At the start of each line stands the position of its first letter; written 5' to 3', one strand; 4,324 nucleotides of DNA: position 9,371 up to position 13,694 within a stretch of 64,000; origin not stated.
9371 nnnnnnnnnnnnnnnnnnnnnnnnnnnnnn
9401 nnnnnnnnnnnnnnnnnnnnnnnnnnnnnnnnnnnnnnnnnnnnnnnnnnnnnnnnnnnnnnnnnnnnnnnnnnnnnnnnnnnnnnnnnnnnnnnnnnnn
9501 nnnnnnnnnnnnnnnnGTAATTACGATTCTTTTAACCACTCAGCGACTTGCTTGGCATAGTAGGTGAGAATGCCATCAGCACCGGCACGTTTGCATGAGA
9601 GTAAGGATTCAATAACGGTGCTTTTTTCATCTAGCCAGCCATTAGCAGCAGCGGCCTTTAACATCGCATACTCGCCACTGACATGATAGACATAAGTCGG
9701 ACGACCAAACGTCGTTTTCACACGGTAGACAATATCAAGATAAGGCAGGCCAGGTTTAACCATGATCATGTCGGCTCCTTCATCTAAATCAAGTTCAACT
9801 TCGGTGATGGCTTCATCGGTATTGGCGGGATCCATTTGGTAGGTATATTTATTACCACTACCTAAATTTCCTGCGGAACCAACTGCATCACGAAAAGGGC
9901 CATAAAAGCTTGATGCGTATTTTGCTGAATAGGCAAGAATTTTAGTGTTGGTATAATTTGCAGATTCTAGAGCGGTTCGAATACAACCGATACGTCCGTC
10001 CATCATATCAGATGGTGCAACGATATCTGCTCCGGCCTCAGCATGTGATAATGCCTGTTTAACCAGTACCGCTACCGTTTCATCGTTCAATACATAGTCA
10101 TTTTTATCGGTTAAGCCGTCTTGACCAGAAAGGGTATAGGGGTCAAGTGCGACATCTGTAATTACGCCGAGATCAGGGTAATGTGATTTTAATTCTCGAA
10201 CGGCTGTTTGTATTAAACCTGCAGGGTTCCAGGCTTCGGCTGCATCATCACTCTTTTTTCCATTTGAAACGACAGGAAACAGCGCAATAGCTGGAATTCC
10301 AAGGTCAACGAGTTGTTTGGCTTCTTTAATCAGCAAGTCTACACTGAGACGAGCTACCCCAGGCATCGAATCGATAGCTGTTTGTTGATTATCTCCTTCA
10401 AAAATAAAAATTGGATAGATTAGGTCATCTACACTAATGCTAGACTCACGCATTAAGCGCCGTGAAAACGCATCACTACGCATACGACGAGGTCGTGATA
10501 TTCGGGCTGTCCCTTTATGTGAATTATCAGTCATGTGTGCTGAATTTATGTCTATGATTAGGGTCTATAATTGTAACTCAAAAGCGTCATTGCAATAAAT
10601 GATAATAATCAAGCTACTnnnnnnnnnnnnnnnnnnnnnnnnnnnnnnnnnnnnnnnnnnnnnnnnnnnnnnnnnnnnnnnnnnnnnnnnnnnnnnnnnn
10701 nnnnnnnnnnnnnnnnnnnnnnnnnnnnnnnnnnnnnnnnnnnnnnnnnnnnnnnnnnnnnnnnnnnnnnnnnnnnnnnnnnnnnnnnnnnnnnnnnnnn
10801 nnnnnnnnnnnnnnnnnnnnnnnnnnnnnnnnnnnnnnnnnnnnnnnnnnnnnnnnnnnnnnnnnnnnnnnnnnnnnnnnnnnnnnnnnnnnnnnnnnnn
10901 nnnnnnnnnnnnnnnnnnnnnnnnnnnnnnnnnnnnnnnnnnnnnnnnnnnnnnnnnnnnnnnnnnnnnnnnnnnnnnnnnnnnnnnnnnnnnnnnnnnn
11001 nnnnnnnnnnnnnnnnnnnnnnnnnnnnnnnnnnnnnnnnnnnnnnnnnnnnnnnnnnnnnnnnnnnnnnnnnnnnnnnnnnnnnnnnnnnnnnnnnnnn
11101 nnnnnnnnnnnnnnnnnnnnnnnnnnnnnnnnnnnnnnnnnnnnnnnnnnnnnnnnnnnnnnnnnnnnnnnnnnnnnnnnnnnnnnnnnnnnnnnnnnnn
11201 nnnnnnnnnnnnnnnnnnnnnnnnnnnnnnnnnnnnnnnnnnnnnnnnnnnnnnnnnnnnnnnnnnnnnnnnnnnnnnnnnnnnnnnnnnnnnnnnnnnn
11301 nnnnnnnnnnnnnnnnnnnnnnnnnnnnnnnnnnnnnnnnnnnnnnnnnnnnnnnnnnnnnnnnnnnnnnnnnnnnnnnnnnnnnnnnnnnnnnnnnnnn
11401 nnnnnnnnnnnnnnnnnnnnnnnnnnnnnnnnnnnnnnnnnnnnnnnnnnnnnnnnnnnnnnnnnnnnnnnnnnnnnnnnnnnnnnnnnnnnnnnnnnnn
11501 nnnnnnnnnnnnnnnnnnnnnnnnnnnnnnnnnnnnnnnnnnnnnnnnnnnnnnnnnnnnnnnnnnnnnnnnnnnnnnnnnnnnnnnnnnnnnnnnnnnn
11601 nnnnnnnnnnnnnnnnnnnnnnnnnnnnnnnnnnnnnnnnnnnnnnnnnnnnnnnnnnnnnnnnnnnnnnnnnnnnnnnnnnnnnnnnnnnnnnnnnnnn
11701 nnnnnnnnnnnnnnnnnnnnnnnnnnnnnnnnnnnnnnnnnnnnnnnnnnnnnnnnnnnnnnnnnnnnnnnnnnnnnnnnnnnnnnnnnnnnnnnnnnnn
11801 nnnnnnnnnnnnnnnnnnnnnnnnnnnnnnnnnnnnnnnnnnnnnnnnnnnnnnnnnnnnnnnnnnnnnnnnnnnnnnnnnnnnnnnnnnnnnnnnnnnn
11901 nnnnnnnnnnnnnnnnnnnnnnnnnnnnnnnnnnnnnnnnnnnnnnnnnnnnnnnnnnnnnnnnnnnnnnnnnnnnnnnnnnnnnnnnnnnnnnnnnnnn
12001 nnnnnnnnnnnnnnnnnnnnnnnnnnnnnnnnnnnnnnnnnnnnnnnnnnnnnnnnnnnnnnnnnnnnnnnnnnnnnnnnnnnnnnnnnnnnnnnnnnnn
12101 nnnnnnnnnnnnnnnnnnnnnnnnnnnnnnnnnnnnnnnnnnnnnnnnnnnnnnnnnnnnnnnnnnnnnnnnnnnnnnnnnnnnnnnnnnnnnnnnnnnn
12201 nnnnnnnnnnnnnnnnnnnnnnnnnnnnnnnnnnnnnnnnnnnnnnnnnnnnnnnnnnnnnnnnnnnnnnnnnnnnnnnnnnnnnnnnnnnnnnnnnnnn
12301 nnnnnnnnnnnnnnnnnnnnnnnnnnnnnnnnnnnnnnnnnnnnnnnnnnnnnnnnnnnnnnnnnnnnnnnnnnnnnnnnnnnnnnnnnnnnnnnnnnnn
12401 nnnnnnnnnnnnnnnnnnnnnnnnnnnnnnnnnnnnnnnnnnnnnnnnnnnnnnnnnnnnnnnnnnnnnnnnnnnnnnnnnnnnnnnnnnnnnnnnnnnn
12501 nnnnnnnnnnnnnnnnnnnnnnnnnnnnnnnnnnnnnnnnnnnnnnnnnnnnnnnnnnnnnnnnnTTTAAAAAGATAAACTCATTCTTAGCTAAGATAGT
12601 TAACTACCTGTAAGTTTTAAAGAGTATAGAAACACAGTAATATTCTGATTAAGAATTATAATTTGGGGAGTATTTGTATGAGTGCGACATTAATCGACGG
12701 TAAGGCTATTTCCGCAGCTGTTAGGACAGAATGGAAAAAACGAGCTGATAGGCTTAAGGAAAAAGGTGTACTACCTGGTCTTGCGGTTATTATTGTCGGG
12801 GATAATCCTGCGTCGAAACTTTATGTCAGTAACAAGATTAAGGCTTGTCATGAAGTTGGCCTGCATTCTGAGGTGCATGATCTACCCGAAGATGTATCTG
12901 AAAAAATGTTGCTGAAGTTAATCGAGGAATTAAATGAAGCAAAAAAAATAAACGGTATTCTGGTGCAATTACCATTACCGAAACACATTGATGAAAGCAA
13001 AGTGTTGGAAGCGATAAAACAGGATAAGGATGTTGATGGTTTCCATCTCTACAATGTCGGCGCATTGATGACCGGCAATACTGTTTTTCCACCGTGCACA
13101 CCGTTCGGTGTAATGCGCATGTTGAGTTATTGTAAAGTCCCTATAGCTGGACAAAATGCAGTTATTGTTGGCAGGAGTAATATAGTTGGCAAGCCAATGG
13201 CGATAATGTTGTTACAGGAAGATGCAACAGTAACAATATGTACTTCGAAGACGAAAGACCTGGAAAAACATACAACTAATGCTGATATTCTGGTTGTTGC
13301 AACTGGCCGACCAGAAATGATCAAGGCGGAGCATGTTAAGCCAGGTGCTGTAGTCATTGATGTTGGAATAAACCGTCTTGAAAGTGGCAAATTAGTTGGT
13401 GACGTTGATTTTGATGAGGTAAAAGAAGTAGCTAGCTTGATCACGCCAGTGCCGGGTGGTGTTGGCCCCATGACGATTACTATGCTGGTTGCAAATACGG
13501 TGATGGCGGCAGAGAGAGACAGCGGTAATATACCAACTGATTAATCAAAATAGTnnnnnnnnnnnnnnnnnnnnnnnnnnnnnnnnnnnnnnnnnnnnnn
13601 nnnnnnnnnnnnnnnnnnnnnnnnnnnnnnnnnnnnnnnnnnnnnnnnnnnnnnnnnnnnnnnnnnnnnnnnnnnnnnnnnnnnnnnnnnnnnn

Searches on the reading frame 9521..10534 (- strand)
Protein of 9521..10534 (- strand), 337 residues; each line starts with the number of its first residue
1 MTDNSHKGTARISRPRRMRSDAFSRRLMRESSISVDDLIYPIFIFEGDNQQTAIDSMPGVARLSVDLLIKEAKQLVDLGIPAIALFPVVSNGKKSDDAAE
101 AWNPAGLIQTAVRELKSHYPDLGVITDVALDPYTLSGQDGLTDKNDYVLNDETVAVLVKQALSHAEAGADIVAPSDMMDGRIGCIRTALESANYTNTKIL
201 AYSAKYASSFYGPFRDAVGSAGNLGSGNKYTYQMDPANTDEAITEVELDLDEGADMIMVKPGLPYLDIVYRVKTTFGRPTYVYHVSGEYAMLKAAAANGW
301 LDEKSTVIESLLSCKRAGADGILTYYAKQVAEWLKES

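Call 49: search_protein_families(library=pfam, proteins=[window:9521-10534:-], max_evalue=0.000001)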
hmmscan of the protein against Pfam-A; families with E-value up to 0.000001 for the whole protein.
window:9521-10534:- (337 aa): 1 family
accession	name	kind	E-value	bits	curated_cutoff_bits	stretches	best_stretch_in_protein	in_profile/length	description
PF00490.27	ALAD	-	2.1e-138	461.2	24.6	1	13-333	2-317/317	Delta-aminolevulinic acid dehydratase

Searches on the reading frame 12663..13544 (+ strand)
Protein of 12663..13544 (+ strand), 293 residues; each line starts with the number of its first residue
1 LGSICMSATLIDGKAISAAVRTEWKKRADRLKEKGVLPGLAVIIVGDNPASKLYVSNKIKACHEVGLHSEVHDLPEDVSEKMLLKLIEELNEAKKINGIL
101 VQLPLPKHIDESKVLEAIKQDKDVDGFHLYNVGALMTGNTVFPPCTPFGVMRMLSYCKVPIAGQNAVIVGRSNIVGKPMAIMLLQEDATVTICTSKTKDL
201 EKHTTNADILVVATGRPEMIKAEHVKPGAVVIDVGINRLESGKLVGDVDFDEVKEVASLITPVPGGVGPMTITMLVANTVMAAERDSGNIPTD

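Call 50: search_protein_families(library=pfam, proteins=[window:12663-13544:+], max_evalue=0.000001)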
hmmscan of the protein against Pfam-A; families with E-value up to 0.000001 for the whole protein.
window:12663-13544:+ (293 aa): 2 families
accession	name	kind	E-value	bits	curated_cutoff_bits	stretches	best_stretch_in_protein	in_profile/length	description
PF02882.25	THF_DHG_CYH_C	-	4.3e-71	237.9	27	1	128-285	1-158/160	Tetrahydrofolate dehydrogenase/cyclohydrolase, NAD(P)-binding domain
PF00763.28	THF_DHG_CYH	-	1e-43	148.7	32.8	1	11-125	1-115/115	Tetrahydrofolate dehydrogenase/cyclohydrolase, catalytic domain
